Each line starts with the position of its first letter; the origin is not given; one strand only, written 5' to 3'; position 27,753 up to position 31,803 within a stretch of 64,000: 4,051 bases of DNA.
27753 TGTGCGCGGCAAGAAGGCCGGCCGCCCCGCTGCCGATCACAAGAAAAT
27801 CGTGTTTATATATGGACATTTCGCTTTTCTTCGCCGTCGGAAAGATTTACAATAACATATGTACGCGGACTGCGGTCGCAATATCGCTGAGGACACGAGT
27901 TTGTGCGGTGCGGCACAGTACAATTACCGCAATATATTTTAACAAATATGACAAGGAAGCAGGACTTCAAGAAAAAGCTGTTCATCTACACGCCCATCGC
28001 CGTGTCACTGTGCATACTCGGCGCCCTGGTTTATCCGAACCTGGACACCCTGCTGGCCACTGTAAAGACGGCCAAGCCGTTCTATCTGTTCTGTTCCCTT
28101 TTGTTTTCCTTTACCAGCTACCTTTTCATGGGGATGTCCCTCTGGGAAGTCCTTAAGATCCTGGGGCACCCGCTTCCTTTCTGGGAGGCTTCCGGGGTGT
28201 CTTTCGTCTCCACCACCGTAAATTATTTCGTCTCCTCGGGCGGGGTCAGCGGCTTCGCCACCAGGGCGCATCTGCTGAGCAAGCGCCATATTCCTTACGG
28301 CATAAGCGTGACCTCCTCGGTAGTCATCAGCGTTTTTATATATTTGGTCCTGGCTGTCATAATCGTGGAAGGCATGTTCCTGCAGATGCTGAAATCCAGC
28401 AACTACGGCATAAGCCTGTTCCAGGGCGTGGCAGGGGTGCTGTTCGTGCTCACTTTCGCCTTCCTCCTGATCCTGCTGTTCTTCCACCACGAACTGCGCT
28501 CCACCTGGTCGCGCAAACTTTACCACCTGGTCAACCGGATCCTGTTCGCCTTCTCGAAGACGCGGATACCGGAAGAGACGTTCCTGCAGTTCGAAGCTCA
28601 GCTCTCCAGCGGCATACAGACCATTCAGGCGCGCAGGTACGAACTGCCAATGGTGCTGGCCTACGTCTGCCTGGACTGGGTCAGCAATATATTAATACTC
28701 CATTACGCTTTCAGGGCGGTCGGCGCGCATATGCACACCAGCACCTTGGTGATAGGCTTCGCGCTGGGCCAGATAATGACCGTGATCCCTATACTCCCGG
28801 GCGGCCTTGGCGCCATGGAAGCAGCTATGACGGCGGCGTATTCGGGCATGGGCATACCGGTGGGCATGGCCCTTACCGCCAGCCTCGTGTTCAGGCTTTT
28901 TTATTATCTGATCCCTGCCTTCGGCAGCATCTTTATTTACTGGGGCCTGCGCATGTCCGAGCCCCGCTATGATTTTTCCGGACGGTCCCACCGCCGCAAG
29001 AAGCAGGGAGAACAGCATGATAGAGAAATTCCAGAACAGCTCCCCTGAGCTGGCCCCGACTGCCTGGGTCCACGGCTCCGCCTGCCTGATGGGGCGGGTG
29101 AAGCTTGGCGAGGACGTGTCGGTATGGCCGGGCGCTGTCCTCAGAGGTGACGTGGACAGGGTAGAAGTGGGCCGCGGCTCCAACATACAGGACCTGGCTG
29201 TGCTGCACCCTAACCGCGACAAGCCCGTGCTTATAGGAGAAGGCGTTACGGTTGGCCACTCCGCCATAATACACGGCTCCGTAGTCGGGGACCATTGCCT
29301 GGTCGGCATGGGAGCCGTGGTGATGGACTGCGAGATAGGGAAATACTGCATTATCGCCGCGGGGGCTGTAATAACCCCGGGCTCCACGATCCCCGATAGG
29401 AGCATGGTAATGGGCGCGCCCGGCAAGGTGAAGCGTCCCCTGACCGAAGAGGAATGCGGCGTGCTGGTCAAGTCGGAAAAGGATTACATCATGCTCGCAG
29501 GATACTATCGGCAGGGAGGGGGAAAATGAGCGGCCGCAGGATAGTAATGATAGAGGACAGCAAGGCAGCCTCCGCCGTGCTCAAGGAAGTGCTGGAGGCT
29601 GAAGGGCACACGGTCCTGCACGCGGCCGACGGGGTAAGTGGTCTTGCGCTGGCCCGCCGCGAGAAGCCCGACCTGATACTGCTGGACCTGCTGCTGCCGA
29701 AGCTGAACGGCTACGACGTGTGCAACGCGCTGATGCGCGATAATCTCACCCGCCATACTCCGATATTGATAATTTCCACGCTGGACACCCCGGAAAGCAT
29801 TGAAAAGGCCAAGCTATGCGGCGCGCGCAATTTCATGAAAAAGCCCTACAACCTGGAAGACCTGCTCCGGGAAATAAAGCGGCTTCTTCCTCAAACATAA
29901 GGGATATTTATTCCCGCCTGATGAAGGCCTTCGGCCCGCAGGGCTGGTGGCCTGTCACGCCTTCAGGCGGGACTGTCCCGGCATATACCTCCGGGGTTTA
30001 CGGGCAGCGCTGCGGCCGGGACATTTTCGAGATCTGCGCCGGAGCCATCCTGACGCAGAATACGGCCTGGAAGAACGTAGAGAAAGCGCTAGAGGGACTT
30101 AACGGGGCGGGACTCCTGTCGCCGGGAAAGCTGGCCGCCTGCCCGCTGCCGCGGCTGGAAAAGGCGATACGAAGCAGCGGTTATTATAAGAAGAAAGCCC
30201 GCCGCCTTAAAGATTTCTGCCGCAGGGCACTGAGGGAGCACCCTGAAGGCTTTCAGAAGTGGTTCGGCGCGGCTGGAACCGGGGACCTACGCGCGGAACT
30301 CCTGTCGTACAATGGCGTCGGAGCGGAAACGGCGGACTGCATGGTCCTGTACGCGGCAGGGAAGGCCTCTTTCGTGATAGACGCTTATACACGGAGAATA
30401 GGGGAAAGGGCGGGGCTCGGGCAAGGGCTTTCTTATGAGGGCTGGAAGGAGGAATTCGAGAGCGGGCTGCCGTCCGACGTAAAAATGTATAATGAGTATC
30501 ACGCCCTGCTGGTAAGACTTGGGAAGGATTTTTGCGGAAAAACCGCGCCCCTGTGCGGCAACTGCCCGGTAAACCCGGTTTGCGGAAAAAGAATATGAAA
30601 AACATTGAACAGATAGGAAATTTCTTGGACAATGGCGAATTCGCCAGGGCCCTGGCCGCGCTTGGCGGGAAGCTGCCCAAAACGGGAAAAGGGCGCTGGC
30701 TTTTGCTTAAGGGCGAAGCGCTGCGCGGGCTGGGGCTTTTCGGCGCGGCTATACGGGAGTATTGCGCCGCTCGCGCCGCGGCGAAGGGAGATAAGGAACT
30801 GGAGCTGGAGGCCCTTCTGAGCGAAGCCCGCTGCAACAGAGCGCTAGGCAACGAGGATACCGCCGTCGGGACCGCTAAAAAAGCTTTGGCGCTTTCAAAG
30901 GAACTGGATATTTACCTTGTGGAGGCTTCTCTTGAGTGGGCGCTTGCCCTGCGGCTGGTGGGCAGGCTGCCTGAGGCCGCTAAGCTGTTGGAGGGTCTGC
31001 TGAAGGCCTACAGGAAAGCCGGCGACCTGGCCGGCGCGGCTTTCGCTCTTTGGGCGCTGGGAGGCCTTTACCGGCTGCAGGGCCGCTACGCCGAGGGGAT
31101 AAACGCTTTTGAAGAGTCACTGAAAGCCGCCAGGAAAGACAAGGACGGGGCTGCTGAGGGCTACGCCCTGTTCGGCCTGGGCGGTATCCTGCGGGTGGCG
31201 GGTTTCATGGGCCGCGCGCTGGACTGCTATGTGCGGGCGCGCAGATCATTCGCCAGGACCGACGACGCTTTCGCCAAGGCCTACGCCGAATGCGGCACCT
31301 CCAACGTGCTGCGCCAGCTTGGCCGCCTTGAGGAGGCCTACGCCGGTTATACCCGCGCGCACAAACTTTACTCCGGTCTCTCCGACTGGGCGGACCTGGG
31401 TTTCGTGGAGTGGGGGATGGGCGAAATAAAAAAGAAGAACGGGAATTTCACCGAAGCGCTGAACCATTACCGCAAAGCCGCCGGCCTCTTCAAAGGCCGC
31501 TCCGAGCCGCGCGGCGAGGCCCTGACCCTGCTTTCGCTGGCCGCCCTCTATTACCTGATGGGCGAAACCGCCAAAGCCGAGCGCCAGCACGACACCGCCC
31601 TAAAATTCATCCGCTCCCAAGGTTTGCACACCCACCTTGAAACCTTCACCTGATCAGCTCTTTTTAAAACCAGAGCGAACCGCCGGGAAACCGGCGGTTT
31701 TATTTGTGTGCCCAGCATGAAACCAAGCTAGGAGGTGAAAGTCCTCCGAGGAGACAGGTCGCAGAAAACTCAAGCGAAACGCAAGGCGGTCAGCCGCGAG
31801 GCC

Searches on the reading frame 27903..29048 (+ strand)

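Call 15: search_protein_families(library=pfam, proteins=[window:27903-29048:+], max_evalue=0.001)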
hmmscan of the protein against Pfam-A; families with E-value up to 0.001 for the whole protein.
window:27903-29048:+ (381 aa): 1 family
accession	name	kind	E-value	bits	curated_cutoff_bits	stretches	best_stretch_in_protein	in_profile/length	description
PF03706.18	LPG_synthase_TM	-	1.1e-30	107.6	33.4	1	33-339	6-299/302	Lysylphosphatidylglycerol synthase TM region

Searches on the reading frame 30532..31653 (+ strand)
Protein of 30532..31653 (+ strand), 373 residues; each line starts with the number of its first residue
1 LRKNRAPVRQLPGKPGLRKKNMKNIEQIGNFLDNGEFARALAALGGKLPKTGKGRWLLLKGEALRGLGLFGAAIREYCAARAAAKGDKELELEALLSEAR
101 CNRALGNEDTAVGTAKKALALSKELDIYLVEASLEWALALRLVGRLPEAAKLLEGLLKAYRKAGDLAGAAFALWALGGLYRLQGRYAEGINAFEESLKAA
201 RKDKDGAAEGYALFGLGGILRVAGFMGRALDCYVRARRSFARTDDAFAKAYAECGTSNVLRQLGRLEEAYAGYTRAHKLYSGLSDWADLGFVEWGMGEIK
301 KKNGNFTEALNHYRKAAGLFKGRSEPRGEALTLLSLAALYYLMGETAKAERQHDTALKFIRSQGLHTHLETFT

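Call 15: search_protein_families(library=pfam, proteins=[window:30532-31653:+], max_evalue=0.001)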
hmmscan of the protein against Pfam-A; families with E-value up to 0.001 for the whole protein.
window:30532-31653:+ (373 aa): 12 families
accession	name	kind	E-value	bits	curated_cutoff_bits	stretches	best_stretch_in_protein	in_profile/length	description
PF13424.12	TPR_12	-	9.9e-26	90.2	30.1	2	134-202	6-77/77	Tetratricopeptide repeat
PF17874.7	TPR_MalT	-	1e-11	45.2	45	1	108-278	17-189/336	MalT-like TPR region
PF07719.23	TPR_2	-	1.5e-11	43.9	27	1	170-201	1-32/34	Tetratricopeptide repeat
PF13428.12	TPR_14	-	1.7e-09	37.9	23.5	0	172-205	3-36/44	Tetratricopeptide repeat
PF00515.34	TPR_1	-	4.9e-09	36.1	27.8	0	296-316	7-27/34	Tetratricopeptide repeat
PF24575.1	TPR_Slam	-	7.8e-08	33.1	35.2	0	278-316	36-73/104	Surface lipoprotein assembly modifier, N-terminal TPR repeats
PF13181.12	TPR_8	-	1.7e-07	31.3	25.7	0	172-202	3-33/34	Tetratricopeptide repeat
PF13374.12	TPR_10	-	7.2e-07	29.5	27.5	0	330-359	2-31/42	Tetratricopeptide repeat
PF13432.12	TPR_16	-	1.6e-06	28.8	32.7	0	134-201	1-62/65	Tetratricopeptide repeat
PF13176.12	TPR_7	-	4.6e-06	26.8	27.9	0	175-205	4-33/36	Tetratricopeptide repeat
PF14938.12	SNAP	-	7.8e-05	22.7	25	0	223-350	48-175/282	Soluble NSF attachment protein, SNAP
PF13174.12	TPR_6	-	8.4e-05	23.4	26.3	0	172-196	2-26/33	Tetratricopeptide repeat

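Call 81: search_protein_families(library=ncbifam, proteins=[window:30532-31653:+], max_evalue=0.01)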
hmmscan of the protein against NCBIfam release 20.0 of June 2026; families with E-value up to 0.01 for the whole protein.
window:30532-31653:+ (373 aa): 7 families
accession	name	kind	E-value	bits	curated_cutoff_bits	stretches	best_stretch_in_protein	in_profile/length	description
NF041717.1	HaaA_phane_TPR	equivalog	7e-14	50.9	1125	1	106-363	606-865/882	cyclophane-containing RiPP biosynthesis TPR protein HaaT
NF053617.1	SARPRegAfsRStmc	equivalog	1.9e-11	42.7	1430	2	241-365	727-851/986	SARP-family global regulator AfsR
NF002725.1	PRK02603.1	equivalog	1.6e-07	31.5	143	1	264-358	49-134/173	photosystem I assembly protein Ycf3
NF052312.1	T9SS_PorW_SprE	equivalog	1.1e-05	24.3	250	0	295-363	295-361/716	type IX secretion system periplasmic lipoprotein PorW/SprE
NF053520.1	HK_Porph_FimS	equivalog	1.9e-05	23.1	600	1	173-360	87-274/618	sensor histidine kinase FimS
NF053779.1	BT3442_fam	equivalog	0.0029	16.4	940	0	157-261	89-190/563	BT3442 family protein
NF053720.1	NsdA_fam_reg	subfamily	0.0093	15.5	75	0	149-358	180-396/432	NsdA family TPR-like regulatory protein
